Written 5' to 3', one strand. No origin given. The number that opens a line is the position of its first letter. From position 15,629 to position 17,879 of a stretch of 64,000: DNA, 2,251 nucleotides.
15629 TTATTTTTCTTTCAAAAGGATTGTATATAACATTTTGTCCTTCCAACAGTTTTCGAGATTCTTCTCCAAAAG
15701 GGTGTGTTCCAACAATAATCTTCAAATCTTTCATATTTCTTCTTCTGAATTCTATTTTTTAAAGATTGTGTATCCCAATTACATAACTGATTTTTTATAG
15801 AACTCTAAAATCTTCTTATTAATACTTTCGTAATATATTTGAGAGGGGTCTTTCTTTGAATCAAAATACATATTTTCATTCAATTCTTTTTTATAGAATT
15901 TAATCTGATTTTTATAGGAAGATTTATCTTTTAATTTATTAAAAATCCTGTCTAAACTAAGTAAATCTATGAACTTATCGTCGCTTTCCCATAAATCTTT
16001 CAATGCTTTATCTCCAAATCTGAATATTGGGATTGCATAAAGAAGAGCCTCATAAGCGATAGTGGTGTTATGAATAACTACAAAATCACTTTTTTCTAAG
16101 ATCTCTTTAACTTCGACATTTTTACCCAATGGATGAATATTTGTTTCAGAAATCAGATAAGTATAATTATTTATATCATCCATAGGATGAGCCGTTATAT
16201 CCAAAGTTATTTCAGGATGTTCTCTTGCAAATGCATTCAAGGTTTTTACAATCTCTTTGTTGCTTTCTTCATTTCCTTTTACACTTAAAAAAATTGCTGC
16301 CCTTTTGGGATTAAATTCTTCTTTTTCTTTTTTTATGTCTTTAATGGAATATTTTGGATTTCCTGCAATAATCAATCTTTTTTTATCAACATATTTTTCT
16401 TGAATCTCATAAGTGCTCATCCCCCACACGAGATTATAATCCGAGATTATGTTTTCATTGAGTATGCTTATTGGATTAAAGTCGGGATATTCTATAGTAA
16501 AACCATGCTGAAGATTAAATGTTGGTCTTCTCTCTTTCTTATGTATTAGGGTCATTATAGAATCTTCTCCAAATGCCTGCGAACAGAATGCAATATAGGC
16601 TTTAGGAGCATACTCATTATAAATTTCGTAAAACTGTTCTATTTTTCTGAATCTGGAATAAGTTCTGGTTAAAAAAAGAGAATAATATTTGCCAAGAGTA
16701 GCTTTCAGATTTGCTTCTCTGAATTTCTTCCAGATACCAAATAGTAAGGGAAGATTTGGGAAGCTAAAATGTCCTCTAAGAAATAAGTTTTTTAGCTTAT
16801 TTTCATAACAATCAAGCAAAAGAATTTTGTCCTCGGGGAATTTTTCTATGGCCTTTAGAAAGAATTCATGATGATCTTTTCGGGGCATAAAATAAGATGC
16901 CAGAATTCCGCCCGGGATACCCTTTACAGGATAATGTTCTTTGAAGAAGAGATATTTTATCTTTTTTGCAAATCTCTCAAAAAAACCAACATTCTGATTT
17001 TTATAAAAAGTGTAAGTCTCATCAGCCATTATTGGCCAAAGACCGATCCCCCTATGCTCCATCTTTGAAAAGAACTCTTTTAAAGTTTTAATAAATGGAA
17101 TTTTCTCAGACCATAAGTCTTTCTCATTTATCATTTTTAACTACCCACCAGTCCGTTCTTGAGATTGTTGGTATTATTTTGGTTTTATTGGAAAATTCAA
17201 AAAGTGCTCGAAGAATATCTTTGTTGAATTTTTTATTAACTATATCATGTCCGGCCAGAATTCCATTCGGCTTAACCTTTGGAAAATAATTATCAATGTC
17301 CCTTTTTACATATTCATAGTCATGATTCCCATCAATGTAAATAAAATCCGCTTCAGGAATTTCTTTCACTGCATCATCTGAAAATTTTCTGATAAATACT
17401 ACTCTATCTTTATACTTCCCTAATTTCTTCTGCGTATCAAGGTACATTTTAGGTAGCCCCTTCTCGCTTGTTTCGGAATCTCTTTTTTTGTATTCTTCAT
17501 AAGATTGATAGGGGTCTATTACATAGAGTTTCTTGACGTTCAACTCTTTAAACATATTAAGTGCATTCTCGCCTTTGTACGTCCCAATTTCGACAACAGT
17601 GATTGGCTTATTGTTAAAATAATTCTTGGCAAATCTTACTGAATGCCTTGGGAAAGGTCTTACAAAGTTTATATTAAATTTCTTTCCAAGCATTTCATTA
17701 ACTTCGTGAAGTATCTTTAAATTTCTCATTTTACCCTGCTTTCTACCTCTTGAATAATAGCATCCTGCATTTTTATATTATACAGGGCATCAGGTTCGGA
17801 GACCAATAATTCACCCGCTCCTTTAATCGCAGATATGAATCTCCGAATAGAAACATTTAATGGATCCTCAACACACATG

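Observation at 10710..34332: A roughly 24 kb protein-glycosylation (agl-like) island anchored by AglB and a GlcNAc-1-P-transferase-like gene, unusually rich in methyltransferases.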

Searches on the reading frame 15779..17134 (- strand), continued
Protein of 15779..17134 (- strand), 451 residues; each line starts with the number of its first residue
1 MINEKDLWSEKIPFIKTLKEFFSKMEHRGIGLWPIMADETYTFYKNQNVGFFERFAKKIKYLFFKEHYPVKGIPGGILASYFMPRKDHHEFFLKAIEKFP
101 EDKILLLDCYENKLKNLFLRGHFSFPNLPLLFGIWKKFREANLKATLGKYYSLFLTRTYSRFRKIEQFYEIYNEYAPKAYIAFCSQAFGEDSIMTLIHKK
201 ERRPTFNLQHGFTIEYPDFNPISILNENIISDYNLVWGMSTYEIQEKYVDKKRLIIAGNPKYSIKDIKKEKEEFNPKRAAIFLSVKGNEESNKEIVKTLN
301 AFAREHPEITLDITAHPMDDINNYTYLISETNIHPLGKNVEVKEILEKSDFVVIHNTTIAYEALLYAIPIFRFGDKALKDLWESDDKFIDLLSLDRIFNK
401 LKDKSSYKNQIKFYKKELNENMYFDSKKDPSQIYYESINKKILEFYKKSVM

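Call 66: find_encoding_contigs(protein=P0025, flank=8000, max_places=1)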
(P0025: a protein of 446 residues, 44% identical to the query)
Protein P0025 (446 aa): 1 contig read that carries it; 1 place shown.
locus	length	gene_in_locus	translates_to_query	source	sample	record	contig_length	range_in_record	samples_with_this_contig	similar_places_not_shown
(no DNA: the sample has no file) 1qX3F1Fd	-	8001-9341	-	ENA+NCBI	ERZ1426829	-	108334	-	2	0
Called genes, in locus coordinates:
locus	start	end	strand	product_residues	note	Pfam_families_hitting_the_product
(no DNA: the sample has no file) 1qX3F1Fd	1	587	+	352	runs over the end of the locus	PF00534:Glycos_transf_1, PF13692:Glyco_trans_1_4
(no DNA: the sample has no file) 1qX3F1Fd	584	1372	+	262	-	PF13489:Methyltransf_23, PF08241:Methyltransf_11, PF08242:Methyltransf_12, PF13649:Methyltransf_25, PF13847:Methyltransf_31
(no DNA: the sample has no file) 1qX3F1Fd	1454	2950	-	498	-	PF13524:Glyco_trans_1_2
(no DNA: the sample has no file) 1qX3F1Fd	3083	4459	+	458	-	PF02310:B12-binding, PF04055:Radical_SAM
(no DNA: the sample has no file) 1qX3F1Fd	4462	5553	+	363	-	PF00070:Pyr_redox (faint), PF01266:DAO, PF07992:Pyr_redox_2 (faint), PF13450:NAD_binding_8 (weak)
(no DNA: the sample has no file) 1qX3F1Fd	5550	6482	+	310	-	PF01408:GFO_IDH_MocA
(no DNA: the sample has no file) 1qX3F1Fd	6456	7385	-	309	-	-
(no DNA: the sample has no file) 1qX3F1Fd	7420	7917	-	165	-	-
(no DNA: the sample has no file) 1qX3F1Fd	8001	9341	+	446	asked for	-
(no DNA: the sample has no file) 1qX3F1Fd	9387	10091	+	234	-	PF02348:CTP_transf_3, PF12804:NTP_transf_3 (weak)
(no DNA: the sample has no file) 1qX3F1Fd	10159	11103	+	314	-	PF00389:2-Hacid_dh, PF02826:2-Hacid_dh_C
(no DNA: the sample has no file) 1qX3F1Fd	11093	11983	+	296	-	PF01073:3Beta_HSD, PF01370:Epimerase, PF02719:Polysacc_synt_2, PF04321:RmlD_sub_bind (weak), PF05368:NmrA, PF07993:NAD_binding_4 (faint), PF13460:NAD_binding_10, PF16363:GDP_Man_Dehyd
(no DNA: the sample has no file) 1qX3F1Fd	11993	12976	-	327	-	PF01073:3Beta_HSD (weak), PF01370:Epimerase, PF16363:GDP_Man_Dehyd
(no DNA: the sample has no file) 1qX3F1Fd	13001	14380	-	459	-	PF01943:Polysacc_synt, PF13440:Polysacc_synt_3, PF01554:MatE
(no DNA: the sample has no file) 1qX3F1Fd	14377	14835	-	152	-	-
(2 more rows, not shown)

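Call 79: search_protein_representatives(alignment_id=A1)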
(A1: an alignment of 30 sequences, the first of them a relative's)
Query: 30 sequences, 445 profile positions. Proteins with E-value up to 0.001 (for the whole library): 3410; up to 1e-10: 891; up to 1e-30: 60. The best 150 are listed.
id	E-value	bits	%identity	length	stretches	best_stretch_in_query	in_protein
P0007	2.3e-188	643.1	-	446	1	2-443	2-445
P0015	3.9e-188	642.3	-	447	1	2-444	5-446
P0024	1.7e-174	597.3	-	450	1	6-444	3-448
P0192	2.3e-163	560.7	-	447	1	6-442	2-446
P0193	3.4e-148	510.7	-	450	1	11-444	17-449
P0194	2.7e-116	405.6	-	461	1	6-443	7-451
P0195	4.4e-110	385.1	-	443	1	4-440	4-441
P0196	4.8e-107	375.1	-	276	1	171-443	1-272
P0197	4.0e-99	348.9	-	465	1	17-443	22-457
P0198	4.4e-99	348.8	-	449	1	5-439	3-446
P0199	7.3e-96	338.2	-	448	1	4-440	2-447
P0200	1.1e-93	331.0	-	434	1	18-443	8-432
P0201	8.4e-91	321.5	-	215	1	5-216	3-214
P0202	7.9e-88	311.7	-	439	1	5-438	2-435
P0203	7.6e-87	308.5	-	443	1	8-442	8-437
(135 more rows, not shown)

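Call 81: search_protein_families(library=ncbifam, alignment_id=A3, max_evalue=0.001)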
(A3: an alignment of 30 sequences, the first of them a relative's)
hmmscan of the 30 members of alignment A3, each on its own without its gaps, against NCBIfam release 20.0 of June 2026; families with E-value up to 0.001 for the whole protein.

A. member 1, P0213 (430 aa): 0 families

B. families by the number of members that match (of 30 scanned): 3 families
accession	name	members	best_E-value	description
TIGR04396.2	surf_polysacc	6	9.3e-09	surface carbohydrate biosynthesis protein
NF046086.1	BFO_1060_trans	5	3.5e-10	BFO_1060 family glycosyltransferase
NF041488.1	caps_synth_Cps4B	1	0.00064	capsular polysaccharide biosynthesis protein Cps4B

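Call 82: search_protein_families(library=pfam, alignment_id=A3, max_evalue=0.01)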
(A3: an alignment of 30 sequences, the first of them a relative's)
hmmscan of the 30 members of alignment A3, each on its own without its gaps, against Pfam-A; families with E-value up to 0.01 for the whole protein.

A. member 1, P0213 (430 aa): 1 family
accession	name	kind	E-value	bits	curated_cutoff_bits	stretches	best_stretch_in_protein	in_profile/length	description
PF07388.17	A-2_8-polyST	-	0.0048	16.9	23.3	1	281-333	228-282/316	Alpha-2,8-polysialyltransferase (POLYST)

B. families by the number of members that match (of 30 scanned): 3 families
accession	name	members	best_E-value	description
PF15191.11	Synaptonemal_3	1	0.0022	Synaptonemal complex central element protein 3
PF25773.1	TPR_ANAPC2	1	0.0037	ANAPC2-like, TPR repeats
PF07388.17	A-2_8-polyST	1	0.0048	Alpha-2,8-polysialyltransferase (POLYST)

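Call 86: find_encoding_contigs(protein=P0001, flank=10000, max_places=4)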
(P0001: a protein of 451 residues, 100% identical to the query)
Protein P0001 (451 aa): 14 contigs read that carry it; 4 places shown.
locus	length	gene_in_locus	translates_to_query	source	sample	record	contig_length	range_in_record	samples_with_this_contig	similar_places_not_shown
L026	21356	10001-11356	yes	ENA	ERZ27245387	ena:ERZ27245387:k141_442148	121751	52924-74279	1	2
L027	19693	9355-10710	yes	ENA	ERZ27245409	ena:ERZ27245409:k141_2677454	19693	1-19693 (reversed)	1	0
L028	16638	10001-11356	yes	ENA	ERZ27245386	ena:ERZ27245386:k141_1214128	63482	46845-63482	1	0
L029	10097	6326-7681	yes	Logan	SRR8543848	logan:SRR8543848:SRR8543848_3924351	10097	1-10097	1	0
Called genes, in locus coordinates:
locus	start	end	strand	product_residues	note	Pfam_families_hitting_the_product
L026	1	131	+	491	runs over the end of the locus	PF00155:Aminotran_1_2 (faint), PF01041:DegT_DnrJ_EryC1, PF07883:Cupin_2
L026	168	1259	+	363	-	PF00534:Glycos_transf_1, PF13692:Glyco_trans_1_4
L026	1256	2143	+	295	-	PF01531:Glyco_transf_11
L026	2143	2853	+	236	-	PF03808:Glyco_tran_WecG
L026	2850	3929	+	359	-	PF00534:Glycos_transf_1, PF13692:Glyco_trans_1_4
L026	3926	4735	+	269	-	PF13489:Methyltransf_23, PF08241:Methyltransf_11, PF08242:Methyltransf_12 (weak), PF13649:Methyltransf_25 (weak), PF13847:Methyltransf_31 (faint)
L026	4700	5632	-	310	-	-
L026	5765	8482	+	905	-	PF01073:3Beta_HSD, PF01370:Epimerase, PF02719:Polysacc_synt_2, PF04321:RmlD_sub_bind, PF16363:GDP_Man_Dehyd, PF08421:Methyltransf_13, PF13489:Methyltransf_23, PF08241:Methyltransf_11, +4 more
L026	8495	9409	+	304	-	PF01408:GFO_IDH_MocA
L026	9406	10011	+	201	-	PF13578:Methyltransf_24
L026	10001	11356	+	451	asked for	-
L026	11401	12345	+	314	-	PF00389:2-Hacid_dh, PF02826:2-Hacid_dh_C, PF00670:AdoHcyase_NAD (weak)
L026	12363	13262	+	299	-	PF01073:3Beta_HSD, PF01370:Epimerase, PF02719:Polysacc_synt_2, PF04321:RmlD_sub_bind, PF05368:NmrA, PF16363:GDP_Man_Dehyd, PF07993:NAD_binding_4 (faint), PF13460:NAD_binding_10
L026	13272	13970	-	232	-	PF02348:CTP_transf_3, PF12804:NTP_transf_3 (weak)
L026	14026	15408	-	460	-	PF01943:Polysacc_synt, PF13440:Polysacc_synt_3, PF03023:MurJ, PF01554:MatE (weak)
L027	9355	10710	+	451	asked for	-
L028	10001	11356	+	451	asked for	-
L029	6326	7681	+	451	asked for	-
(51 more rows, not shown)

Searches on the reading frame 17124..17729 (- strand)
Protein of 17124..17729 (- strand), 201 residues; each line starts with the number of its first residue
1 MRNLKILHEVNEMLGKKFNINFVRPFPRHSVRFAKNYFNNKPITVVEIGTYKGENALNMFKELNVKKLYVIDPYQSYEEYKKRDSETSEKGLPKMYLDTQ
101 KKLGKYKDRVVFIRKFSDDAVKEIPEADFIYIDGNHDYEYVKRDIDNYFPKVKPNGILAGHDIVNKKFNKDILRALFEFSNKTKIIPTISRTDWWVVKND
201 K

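Call 3: search_protein_families(library=pfam, proteins=[window:17124-17729:-], max_evalue=0.01)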
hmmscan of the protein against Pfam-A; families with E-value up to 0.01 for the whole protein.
window:17124-17729:- (201 aa): 2 families
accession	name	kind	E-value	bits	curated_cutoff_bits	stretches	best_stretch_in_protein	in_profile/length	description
PF13578.12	Methyltransf_24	-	2.9e-18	67.1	26.3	1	46-163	1-105/105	Methyltransferase domain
PF13489.12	Methyltransf_23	-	0.0015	18.7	27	1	36-94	19-61/164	Methyltransferase domain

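Call 19: search_protein_families(library=ncbifam, proteins=[window:17124-17729:-], max_evalue=0.001)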
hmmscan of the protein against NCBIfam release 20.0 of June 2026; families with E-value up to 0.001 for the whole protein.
window:17124-17729:- (201 aa): 0 families

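Call 68: search_solved_structures(query=window:17124-17729:-, max_evalue=0.1)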
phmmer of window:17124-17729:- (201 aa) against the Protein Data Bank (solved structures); distinct sequences matched with E-value up to 0.1: 1.
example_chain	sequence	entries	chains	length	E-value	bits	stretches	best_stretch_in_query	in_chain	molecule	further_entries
6g7d_A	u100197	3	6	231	0.091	15.7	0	127-164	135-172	Methyltransferase domain protein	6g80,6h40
